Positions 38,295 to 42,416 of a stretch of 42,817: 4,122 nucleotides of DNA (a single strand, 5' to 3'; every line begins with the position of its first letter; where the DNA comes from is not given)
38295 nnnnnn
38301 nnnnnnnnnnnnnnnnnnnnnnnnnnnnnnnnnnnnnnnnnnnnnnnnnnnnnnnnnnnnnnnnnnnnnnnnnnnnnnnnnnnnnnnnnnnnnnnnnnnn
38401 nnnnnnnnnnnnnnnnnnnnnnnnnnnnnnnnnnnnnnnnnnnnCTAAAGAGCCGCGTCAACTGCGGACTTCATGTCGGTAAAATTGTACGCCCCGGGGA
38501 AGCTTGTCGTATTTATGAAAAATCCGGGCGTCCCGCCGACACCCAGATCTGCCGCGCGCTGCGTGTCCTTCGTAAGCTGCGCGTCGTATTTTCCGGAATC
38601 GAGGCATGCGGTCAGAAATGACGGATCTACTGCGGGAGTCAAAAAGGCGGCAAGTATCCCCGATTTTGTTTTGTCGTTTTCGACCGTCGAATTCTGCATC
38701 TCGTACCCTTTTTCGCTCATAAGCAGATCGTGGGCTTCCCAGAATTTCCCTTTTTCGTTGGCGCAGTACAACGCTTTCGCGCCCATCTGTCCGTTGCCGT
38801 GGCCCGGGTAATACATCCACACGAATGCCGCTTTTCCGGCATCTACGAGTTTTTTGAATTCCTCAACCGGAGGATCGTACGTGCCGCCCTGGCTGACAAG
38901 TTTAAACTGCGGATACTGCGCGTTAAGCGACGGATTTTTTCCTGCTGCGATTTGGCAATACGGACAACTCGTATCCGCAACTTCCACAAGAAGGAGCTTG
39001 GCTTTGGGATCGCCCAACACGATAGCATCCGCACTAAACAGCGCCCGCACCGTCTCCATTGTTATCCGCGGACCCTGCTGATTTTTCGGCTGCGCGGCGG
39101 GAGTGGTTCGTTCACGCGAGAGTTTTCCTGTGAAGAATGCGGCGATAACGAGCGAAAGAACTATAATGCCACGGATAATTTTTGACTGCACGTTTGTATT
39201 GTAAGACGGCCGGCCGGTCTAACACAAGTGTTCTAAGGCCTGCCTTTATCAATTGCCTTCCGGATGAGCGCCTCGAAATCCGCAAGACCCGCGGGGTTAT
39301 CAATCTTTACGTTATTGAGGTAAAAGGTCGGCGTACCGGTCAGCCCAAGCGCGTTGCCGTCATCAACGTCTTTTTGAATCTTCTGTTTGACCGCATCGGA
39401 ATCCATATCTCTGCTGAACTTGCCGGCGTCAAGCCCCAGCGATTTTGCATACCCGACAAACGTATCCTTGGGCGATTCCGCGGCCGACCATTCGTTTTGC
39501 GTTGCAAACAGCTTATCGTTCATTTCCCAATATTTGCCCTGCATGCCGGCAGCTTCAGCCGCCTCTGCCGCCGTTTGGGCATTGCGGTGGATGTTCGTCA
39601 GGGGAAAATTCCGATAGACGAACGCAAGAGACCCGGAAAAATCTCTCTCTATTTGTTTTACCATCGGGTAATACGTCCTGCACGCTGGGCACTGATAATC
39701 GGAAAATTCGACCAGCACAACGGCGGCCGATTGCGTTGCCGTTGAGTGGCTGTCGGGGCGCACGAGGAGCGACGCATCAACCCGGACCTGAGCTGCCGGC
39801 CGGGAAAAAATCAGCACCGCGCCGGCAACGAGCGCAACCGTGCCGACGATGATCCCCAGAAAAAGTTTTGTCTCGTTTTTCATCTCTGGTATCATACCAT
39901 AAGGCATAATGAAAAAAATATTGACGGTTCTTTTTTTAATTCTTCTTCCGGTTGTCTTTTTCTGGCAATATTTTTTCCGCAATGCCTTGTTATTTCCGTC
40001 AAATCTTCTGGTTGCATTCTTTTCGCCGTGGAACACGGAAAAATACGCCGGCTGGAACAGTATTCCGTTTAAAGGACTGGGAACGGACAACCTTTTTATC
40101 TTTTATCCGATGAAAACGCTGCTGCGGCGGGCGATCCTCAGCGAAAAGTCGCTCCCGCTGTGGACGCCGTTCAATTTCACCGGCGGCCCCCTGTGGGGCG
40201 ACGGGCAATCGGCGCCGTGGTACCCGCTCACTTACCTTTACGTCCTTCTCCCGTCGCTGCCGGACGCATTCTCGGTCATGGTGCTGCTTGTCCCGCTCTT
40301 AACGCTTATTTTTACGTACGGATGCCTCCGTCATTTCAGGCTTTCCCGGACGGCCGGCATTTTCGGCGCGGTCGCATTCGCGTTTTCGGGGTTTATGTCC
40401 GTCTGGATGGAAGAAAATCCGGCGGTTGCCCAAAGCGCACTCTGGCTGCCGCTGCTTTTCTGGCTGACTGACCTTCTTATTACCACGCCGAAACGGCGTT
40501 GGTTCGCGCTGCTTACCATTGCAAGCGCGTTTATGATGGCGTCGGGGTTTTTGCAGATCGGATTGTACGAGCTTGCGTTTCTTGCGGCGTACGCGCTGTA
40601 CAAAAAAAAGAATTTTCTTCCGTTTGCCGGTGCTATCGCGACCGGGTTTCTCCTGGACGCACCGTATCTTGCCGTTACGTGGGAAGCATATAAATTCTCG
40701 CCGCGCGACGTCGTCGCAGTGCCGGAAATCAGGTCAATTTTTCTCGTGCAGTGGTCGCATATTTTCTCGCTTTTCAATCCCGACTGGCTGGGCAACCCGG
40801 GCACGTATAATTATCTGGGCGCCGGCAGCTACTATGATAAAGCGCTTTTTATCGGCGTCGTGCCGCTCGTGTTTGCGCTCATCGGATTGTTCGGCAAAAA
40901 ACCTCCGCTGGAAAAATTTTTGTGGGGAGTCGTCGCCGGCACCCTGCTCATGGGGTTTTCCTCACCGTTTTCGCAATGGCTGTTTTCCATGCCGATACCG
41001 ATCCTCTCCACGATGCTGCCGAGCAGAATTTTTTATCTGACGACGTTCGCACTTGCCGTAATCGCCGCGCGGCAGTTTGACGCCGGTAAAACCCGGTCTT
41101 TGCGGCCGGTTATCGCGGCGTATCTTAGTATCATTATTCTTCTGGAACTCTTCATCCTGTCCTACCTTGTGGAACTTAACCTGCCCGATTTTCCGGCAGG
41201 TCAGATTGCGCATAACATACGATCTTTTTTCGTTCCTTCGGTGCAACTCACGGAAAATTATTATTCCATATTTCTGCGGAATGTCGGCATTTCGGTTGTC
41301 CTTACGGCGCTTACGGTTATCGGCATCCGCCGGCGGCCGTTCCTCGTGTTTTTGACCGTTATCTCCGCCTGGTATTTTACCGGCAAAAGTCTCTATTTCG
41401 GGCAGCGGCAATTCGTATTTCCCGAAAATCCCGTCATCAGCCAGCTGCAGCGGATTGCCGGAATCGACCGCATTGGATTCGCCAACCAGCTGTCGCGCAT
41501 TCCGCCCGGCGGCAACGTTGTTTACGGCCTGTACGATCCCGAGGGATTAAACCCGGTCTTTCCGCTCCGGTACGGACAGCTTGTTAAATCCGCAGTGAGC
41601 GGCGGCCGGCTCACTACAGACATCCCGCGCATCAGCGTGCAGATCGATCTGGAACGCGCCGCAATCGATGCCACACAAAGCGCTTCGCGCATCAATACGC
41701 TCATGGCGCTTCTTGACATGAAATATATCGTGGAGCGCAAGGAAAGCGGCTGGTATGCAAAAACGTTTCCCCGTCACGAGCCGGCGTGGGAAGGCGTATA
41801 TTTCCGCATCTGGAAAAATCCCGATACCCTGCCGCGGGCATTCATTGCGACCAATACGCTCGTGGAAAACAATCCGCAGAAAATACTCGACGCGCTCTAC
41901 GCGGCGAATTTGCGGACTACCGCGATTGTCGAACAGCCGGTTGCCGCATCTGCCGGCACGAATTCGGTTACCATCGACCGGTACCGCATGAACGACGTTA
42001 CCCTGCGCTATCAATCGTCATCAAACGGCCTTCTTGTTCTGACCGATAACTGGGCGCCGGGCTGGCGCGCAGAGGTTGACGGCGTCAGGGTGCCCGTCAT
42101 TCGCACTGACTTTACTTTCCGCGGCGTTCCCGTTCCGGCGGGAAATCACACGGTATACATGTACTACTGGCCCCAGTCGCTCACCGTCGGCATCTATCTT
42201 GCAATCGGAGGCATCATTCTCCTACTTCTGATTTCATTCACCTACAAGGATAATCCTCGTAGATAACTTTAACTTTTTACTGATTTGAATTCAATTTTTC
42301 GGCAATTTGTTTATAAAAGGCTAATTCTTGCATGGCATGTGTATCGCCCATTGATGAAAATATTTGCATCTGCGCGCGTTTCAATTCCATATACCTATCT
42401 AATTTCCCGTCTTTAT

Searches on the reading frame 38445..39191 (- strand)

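Call 7: search_protein_families(library=pfam, proteins=[window:38445-39191:-], max_evalue=0.01)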
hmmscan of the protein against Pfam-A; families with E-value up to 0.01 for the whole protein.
window:38445-39191:- (248 aa): 2 families
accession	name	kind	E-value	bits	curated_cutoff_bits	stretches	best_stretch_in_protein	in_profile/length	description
PF13462.12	Thioredoxin_4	-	6.3e-19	69.2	23.2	2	112-246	39-165/165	Thioredoxin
PF01323.26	DSBA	-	3.2e-11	43.8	25.6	1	69-244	3-190/191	DSBA-like thioredoxin domain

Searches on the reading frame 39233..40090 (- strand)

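Call 7: search_protein_families(library=pfam, proteins=[window:39233-40090:-], max_evalue=0.01)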
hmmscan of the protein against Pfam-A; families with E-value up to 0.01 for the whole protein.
window:39233-40090:- (285 aa): 6 families
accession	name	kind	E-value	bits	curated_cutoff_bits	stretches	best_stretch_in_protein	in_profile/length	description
PF13462.12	Thioredoxin_4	-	8.8e-26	91.5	23.2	1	120-277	11-164/165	Thioredoxin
PF01323.26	DSBA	-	7.3e-17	62.2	25.6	1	126-263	2-177/191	DSBA-like thioredoxin domain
PF13743.12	Thioredoxin_5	-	2.3e-05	24.7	27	1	205-264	110-169/186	Thioredoxin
PF13098.12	Thioredoxin_2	-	0.0012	19.6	27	1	120-273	3-98/104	Thioredoxin-like domain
PF13905.12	Thioredoxin_8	-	0.0043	17.8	27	0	124-159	3-40/94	Thioredoxin-like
PF00085.26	Thioredoxin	-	0.0047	17.3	23.5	0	119-158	15-54/103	Thioredoxin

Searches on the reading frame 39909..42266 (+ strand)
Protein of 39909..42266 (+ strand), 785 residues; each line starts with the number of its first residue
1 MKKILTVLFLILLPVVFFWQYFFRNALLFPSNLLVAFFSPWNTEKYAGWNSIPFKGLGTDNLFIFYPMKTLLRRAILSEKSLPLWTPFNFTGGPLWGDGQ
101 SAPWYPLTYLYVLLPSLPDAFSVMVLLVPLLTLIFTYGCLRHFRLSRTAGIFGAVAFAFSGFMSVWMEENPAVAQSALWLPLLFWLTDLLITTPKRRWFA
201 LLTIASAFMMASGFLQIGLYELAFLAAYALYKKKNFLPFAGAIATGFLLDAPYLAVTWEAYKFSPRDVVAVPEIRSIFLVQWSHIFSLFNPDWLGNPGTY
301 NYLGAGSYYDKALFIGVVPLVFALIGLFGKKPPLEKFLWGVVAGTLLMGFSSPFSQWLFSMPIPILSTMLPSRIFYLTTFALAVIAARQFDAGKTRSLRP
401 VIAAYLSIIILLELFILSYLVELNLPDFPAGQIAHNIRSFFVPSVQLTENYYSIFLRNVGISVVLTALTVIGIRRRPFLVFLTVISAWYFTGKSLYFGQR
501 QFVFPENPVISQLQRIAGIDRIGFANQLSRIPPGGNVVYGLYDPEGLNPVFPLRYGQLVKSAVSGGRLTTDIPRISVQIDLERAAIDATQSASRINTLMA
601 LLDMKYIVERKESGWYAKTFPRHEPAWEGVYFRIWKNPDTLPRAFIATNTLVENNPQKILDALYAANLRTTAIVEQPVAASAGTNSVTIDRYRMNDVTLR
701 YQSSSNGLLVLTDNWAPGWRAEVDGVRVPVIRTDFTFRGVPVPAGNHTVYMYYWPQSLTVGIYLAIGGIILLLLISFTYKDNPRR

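Call 5: search_protein_families(library=pfam, proteins=[window:39909-42266:+], max_evalue=0.01)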
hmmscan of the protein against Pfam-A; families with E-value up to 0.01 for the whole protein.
window:39909-42266:+ (785 aa): 1 family
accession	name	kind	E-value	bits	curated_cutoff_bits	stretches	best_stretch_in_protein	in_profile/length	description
PF09586.16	YfhO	-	3.8e-16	59.1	28.5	2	684-764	753-834/835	Bacterial membrane protein YfhO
